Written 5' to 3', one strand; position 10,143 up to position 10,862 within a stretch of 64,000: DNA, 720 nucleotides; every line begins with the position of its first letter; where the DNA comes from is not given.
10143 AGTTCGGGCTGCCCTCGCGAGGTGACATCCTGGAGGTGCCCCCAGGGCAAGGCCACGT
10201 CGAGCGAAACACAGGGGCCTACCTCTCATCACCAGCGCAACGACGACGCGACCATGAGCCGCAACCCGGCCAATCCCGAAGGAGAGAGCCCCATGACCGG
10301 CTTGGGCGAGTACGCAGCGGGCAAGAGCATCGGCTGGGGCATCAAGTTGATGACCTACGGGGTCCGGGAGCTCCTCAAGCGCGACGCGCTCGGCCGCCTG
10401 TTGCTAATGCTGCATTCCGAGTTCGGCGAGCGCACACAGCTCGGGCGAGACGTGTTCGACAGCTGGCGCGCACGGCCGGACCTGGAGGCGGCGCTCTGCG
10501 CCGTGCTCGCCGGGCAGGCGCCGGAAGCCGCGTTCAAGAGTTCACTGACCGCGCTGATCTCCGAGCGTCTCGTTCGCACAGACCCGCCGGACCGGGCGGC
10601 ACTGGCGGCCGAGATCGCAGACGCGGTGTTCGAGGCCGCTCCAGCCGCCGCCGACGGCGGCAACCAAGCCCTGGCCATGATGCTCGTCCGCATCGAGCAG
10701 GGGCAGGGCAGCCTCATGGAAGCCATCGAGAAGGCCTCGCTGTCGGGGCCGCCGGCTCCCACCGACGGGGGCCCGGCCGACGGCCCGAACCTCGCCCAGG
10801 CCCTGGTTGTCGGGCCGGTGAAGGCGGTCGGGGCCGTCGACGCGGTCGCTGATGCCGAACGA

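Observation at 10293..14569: Giant HEAT/TPR-like repeat protein translationally coupled to an ApeA-like HEPN protein: candidate two-gene sensor-effector defence module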

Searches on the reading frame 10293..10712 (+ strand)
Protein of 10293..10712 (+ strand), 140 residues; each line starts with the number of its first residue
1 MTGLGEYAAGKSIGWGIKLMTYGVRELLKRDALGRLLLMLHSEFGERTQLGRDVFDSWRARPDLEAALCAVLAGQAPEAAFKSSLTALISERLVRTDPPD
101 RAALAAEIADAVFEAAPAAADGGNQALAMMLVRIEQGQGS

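Call 95: find_homologous_proteins(query=A5, max_evalue=0.001)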
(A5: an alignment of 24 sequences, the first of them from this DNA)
Query A5 (24 sequences): 8000 candidates shared short words with the query, none scored E <= 0.001.

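Call 111: search_solved_structures(query=A5, max_evalue=5)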
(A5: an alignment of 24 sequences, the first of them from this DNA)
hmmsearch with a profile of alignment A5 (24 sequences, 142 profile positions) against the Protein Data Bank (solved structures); distinct sequences matched with E-value up to 5: 3.
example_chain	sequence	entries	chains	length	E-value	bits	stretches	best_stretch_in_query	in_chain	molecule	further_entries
4mdy_A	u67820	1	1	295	0.092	15.9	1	42-131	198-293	Periplasmic binding protein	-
7yg4_A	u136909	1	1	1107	0.89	12.7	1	6-90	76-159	Protein virilizer homolog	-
1vdk_A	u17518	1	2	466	0.93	12.6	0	81-129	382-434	Fumarate hydratase class II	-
